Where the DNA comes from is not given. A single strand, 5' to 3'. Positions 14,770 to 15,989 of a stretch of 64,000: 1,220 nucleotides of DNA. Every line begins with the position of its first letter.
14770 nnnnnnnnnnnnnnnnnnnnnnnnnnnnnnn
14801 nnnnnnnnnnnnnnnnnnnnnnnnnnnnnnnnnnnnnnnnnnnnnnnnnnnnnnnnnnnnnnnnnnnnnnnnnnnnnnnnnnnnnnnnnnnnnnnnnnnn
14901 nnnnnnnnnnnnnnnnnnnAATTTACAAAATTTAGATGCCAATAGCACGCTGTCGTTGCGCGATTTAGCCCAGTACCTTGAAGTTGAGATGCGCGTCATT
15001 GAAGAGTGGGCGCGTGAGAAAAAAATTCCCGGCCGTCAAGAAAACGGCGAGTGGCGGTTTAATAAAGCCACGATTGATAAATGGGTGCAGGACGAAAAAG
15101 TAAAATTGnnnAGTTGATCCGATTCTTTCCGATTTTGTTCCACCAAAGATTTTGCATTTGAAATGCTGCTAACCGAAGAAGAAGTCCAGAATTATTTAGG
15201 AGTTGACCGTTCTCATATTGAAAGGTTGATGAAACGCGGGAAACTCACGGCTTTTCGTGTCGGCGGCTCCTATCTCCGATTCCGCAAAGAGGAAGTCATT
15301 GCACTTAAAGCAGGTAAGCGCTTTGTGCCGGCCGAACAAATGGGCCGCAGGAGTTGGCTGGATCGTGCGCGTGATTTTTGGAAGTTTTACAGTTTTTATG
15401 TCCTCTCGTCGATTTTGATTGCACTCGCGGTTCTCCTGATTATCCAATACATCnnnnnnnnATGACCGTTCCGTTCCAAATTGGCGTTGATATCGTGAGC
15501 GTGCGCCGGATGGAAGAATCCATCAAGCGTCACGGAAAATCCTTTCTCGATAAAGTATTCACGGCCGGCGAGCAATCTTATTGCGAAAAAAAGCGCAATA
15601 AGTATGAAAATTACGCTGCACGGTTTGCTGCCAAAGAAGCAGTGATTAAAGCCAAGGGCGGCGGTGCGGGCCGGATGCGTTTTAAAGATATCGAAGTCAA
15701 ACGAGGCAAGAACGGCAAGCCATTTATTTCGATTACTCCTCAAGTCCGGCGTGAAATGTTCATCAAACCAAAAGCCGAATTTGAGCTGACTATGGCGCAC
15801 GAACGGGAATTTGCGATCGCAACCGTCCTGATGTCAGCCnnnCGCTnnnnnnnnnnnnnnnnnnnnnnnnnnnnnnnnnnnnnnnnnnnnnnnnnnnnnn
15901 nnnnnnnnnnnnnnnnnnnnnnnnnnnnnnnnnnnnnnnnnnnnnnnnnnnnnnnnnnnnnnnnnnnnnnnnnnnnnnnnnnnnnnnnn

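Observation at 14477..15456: Bactofilin fused to an excisionase-type HTH, followed by a membrane-anchored HTH protein, under a consensus promoter and a 14-bp near-perfect palindrome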

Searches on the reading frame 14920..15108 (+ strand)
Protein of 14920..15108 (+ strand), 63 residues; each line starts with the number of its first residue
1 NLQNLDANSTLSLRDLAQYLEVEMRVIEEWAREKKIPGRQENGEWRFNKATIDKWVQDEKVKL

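Call 39: search_solved_structures(query=window:14920-15108:+, max_evalue=10, show_alignments=4)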
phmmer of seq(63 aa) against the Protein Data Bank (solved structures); distinct sequences matched with E-value up to 10: 3.
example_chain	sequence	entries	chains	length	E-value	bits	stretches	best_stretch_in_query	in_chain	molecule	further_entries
3ck7_A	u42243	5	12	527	0.22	15.3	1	22-60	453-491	SusD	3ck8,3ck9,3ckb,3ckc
8fc0_A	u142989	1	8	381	0.51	14.1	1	21-59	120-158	CelE2 (Fragment)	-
4h73_A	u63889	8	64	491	1.5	12.7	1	40-56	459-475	Aldehyde dehydrogenase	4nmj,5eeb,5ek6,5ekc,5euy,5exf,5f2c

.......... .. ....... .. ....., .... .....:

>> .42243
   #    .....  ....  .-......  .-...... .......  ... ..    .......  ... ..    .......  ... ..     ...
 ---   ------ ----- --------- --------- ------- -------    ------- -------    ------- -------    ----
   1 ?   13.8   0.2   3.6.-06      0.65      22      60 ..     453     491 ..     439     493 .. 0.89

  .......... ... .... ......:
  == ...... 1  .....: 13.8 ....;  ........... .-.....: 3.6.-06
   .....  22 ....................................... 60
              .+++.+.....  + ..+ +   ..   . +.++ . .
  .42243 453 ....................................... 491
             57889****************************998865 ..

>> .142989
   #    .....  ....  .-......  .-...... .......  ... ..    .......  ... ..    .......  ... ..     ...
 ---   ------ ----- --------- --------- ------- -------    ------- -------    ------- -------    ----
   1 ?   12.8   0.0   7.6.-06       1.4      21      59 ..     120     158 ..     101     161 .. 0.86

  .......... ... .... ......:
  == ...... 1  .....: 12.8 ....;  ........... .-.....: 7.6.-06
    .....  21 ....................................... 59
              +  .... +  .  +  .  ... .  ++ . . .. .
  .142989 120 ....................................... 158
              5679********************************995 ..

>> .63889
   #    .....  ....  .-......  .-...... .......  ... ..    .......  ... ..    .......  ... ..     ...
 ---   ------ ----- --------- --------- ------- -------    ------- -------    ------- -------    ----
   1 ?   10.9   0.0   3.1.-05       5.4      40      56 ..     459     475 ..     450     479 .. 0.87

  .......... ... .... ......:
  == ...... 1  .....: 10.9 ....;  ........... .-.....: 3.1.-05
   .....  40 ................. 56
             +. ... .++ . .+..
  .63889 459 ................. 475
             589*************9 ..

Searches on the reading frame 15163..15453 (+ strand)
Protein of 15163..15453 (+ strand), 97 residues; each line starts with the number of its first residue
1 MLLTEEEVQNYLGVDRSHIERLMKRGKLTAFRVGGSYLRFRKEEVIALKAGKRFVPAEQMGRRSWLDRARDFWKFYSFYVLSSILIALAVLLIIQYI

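Call 6: search_protein_families(library=pfam, proteins=[window:15163-15453:+], max_evalue=0.1)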
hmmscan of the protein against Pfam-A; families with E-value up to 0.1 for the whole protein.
window:15163-15453:+ (97 aa): 4 families
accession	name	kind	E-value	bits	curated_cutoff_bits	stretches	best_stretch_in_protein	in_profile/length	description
PF12728.13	HTH_17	-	8.8e-11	42.3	27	1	2-51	1-49/51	Helix-turn-helix domain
PF23125.1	Xre-MbcA-ParS_M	-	0.029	14.5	27.8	0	7-35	6-34/51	Antitoxin Xre/MbcA/ParS-like, middle domain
PF21531.3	Rv2175c_wHTH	-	0.047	14.1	27.1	0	3-36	16-49/57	DNA-binding protein Rv2175c, wHTH domain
PF13338.12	AbiEi_4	-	0.092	13.3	25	0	6-28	17-38/49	Transcriptional regulator, AbiEi antitoxin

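Call 7: search_protein_families(library=ncbifam, proteins=[window:15163-15453:+], max_evalue=0.1)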
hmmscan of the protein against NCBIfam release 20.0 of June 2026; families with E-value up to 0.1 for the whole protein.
window:15163-15453:+ (97 aa): 4 families
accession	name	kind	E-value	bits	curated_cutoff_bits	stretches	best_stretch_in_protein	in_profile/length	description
TIGR01764.1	excise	domain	8.8e-10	38.8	28.8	1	2-46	1-44/49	excisionase family DNA-binding protein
NF033787.1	HTH_BldC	subfamily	2.7e-07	30.3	77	1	2-48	2-48/49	BldC family transcriptional regulator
NF047737.1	antiphage_MADS1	equivalog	0.00015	21.9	80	1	3-45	4-45/49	methylation-associated defense system helix-turn-helix domain-containing protein MAD1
NF040990.2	MamR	equivalog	0.012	16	100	1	6-38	47-79/91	magnetosome protein MamR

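Call 34: find_homologous_proteins(query=window:15163-15453:+)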
Query window:15163-15453:+ (97 aa): 26 proteins with E <= 0.001 among 28 candidates.
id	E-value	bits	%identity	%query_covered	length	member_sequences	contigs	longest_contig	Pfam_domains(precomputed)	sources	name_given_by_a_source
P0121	7.9e-56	203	100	100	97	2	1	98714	PF12728.14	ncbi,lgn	-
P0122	2.4e-50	186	89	100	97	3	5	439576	PF12728.14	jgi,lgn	-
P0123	2.1e-49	183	89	100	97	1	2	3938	PF12728.14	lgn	-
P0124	4.4e-46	172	84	100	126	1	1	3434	PF12728.14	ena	-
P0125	1.9e-35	138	70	81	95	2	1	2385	PF12728.14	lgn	-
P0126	1.9e-35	138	67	99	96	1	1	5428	PF12728.14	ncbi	-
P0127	2.8e-33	131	66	97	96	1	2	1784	PF12728.14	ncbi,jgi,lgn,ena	-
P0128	2.5e-32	128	63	97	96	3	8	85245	PF12728.14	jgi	-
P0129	1.3e-31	126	63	97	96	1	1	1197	PF12728.14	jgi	-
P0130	2.8e-31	125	61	97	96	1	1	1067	PF12728.14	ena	-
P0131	5.9e-31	124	60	97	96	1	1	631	PF12728.14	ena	-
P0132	6.8e-31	124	65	80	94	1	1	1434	PF12728.14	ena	-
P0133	1.6e-30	123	59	97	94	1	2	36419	PF12728.14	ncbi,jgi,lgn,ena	-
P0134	3.2e-30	122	60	85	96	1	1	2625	PF12728.14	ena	-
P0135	7.1e-30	120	59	80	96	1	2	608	PF12728.14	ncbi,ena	-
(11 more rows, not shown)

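Call 38: search_solved_structures(query=window:15163-15453:+, max_evalue=10, show_alignments=4)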
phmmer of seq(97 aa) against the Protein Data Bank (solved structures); distinct sequences matched with E-value up to 10: 4.
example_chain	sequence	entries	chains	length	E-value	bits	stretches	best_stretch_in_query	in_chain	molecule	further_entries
6amk_A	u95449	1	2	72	3e-05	27.3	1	2-51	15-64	Putative DNA-binding protein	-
6ama_A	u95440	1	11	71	5.4e-05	26.4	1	2-51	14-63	Putative DNA-binding protein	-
4j2n_A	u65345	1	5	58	0.039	17.3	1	6-49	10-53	Gp37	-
2evu_A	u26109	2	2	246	0.95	12.8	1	65-97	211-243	Aquaporin aqpM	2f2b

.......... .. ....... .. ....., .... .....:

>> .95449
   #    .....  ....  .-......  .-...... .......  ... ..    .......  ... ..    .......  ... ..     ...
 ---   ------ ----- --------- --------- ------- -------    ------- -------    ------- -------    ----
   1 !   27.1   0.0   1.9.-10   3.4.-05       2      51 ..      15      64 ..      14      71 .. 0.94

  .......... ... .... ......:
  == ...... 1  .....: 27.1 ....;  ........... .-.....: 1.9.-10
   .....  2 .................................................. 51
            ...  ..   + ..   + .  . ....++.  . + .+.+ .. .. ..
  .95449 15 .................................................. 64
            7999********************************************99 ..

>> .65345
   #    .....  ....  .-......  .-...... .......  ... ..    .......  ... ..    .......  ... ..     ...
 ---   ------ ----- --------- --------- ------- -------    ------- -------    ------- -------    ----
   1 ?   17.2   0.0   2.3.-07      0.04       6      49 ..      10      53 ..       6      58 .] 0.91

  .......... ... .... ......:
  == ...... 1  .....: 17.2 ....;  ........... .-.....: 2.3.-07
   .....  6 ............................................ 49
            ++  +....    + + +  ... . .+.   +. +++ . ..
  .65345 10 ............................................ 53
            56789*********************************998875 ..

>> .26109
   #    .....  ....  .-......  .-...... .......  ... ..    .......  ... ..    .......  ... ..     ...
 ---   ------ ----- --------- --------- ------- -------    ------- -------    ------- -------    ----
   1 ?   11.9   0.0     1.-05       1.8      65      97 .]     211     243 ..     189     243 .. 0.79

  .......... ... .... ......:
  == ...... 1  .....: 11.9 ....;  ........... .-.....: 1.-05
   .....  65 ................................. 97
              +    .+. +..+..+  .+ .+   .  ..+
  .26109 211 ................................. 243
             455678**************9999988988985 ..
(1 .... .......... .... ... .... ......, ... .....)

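Call 51: find_encoding_contigs(protein=P0122, flank=3000, max_places=3)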
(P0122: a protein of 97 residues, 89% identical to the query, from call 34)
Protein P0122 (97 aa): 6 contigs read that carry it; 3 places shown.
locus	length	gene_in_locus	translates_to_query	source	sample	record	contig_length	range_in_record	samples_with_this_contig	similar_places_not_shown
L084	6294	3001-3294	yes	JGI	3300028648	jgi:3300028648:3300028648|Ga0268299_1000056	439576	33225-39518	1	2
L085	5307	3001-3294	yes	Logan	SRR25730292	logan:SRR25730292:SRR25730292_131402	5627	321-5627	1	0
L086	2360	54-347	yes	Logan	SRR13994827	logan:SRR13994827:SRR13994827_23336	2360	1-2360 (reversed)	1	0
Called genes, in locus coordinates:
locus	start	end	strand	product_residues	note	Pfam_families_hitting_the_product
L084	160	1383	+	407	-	PF09594:GT87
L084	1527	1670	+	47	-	-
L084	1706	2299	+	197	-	PF14378:PAP2_3, PF01569:PAP2, PF14360:PAP2_C (weak)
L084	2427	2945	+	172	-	PF04519:Bactofilin, PF12728:HTH_17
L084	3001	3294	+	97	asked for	PF12728:HTH_17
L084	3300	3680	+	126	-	PF01648:ACPS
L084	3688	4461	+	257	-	PF04794:YdjC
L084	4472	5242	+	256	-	PF01975:SurE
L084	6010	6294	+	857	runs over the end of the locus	PF00133:tRNA-synt_1, PF09334:tRNA-synt_1g, PF13603:tRNA-synt_1_2, PF00133:tRNA-synt_1, PF09334:tRNA-synt_1g (weak), PF08264:Anticodon_1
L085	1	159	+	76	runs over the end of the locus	-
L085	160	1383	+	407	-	PF09594:GT87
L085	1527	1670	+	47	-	-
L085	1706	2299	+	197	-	PF14378:PAP2_3, PF01569:PAP2, PF14360:PAP2_C (weak)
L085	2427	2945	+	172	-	PF04519:Bactofilin, PF12728:HTH_17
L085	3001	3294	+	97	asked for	PF12728:HTH_17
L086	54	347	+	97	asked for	PF12728:HTH_17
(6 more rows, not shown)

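Call 54: predict_structure(alignment_id=A2)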
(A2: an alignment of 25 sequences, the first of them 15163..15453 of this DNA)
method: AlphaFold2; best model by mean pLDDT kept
length: 97 residues; sequences in the alignment: 25
mean_pLDDT: 75.3   pTM: 0.38
mean pLDDT of the five models: 75.3, 73.2, 70.8, 70.6, 69.5
residues with pLDDT >= 90: 15; 70-90: 56; 50-70: 24; < 50: 2
segments of 3 or more residues with pLDDT < 50: none
pLDDT, mean of each block of 10 residues (from residue 1): 77 80 74 62 73 56 67 84 95 93
secondary structure, 60 per line:
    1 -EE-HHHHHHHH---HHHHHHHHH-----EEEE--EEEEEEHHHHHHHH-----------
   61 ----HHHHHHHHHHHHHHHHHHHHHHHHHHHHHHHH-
elements in order: H5-12 H16-24 E30-33 E36-41 H42-49 H65-96

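Call 70: search_protein_families(library=padloc, proteins=[window:15163-15453:+], max_evalue=0.01)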
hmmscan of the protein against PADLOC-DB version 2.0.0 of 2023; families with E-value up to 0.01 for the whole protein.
window:15163-15453:+ (97 aa): 1 family
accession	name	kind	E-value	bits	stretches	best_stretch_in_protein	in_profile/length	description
PDLC04133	mad1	-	1.8e-07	29.4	1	1-51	4-53/60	mads_1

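Call 81: fold_search(model_id=the predicted structure, library=pdb)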
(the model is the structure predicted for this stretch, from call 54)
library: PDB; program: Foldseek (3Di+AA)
matches with E <= 10: 378; with E <= 0.001: 0
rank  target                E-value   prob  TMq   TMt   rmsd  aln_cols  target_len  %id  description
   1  6ama_Y                7.1e-03  1.00  0.48  0.76   1.7        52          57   44  Structure of S. coelicolor/S. venezuelae BldC-smeA-ssfA complex to 3.09 Angstrom (released 2018-03-28)
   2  6ama_H                8.1e-03  1.00  0.49  0.81   1.7        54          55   42  Structure of S. coelicolor/S. venezuelae BldC-smeA-ssfA complex to 3.09 Angstrom (released 2018-03-28)
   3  4j2n_A                8.7e-03  1.00  0.45  0.77   3.2        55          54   27  Crystal Structure of mycobacteriophage Pukovnik Xis (released 2013-10-23)
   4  6amk_A                1.1e-02  1.00  0.45  0.76   1.9        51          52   45  Structure of Streptomyces venezuelae BldC-whiI opt complex (released 2018-03-28)
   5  4j2n_C                1.4e-02  1.00  0.45  0.74   3.2        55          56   27  Crystal Structure of mycobacteriophage Pukovnik Xis (released 2013-10-23)
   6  6amk_B                1.8e-02  1.00  0.47  0.82   1.7        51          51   45  Structure of Streptomyces venezuelae BldC-whiI opt complex (released 2018-03-28)
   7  6ama_P                2.1e-02  1.00  0.47  0.77   1.7        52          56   44  Structure of S. coelicolor/S. venezuelae BldC-smeA-ssfA complex to 3.09 Angstrom (released 2018-03-28)
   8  2zhh                  3.3e-02  0.96  0.42  0.35  15.8       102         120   22  Crystal structure of SoxR (released 2008-03-25)
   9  2zhg_A                5.6e-02  0.97  0.45  0.37  12.5        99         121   20  Crystal structure of SoxR in complex with DNA (released 2008-03-25)
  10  9dvi_S                2.1e-01  0.82  0.41  0.51  13.7        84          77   18  Hetero-hexameric Hsp70-Hsp40-DafA complex (released 2025-10-22)
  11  5ydc_A                2.3e-01  0.72  0.38  0.32  14.2        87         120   22  Crystal structure of mercury soaked C-terminal domain of Rv1828 from Mycobacterium tuberculosis (released 2018-09-19)
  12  7nad_n                2.3e-01  0.69  0.38  0.36  17.7        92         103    8  State E2 nucleolar 60S ribosomal biogenesis intermediate - Spb4 local refinement model (released 2022-11-09)
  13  4wls_A                2.4e-01  0.63  0.41  0.36  13.2       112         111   16  Crystal structure of the metal-free (repressor) form of E. Coli CUER, a copper efflux regulator, bound to COPA promote (released 2015-09-02)
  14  5i44_K                2.8e-01  0.97  0.43  0.60   2.3        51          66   27  Structure of RacA-DNA complex; P21 form (released 2016-05-04)
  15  7xn2                  3.1e-01  0.97  0.43  0.29   2.5        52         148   15  Crystal structure of CvkR, a novel MerR-type transcriptional regulator (released 2023-03-08)
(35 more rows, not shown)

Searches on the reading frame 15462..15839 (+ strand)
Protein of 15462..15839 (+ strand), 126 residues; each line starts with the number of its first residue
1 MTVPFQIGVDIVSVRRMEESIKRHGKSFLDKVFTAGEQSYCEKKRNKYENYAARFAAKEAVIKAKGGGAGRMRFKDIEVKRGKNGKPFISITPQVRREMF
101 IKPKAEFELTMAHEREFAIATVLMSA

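Call 6: search_protein_families(library=pfam, proteins=[window:15462-15839:+], max_evalue=0.1)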
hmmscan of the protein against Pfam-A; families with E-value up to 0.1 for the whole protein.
window:15462-15839:+ (126 aa): 1 family
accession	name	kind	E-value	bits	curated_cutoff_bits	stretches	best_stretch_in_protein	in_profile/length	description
PF01648.25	ACPS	-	3.7e-18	66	25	1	6-100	1-88/111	4'-phosphopantetheinyl transferase superfamily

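Call 7: search_protein_families(library=ncbifam, proteins=[window:15462-15839:+], max_evalue=0.1)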
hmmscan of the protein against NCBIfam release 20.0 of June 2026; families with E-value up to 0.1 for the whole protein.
window:15462-15839:+ (126 aa): 15 families
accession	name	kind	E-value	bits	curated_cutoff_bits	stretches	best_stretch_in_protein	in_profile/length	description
NF011254.0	PRK14660.1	equivalog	2.2e-30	105.2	195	1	7-124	5-123/125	holo-[acyl-carrier-protein] synthase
TIGR00516.1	acpS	equivalog_domain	9.4e-25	87.3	59.8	1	5-125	3-121/125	holo-ACP synthase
TIGR00556.1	pantethn_trn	domain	6.1e-24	84.5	45.35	1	6-125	4-126/128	phosphopantetheine--protein transferase domain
NF011250.0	PRK14656.1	equivalog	1.1e-23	83.6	175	1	5-124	3-123/126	holo-[acyl-carrier-protein] synthase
NF000832.0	PRK00070.3-2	equivalog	1.8e-23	83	107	1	7-124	5-114/116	holo-ACP synthase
NF011257.0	PRK14663.1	equivalog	5.2e-22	78.1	186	1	6-125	2-118/123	holo-[acyl-carrier-protein] synthase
NF011253.0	PRK14659.1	equivalog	6.4e-22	78.4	156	1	6-124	4-119/123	holo-[acyl-carrier-protein] synthase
NF011256.0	PRK14662.1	equivalog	9.8e-20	71.1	150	1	7-124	5-117/123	4'-phosphopantetheinyl transferase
NF000831.0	PRK00070.3-1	equivalog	1.1e-19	70.6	124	1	6-125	5-128/130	holo-ACP synthase AcpS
NF011251.0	PRK14657.1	equivalog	1.4e-17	63.8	165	1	7-124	5-121/123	holo-[acyl-carrier-protein] synthase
NF011255.0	PRK14661.1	equivalog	1.2e-08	35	209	1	7-95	5-85/169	holo-[acyl-carrier-protein] synthase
NF000835.0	PRK00070.4-1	equivalog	3.9e-05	23.9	128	1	7-66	5-66/115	holo-ACP synthase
NF007676.0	PRK10351.1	equivalog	0.028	14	174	1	7-72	88-150/195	4'-phosphopantetheinyl transferase AcpT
NF011252.0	PRK14658.1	equivalog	0.087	12.9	149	0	8-84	6-78/115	holo-ACP synthase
NF042922.1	4PPT_HetI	equivalog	0.087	12.1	370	1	6-80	123-192/235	4'-phosphopantetheinyl transferase HetI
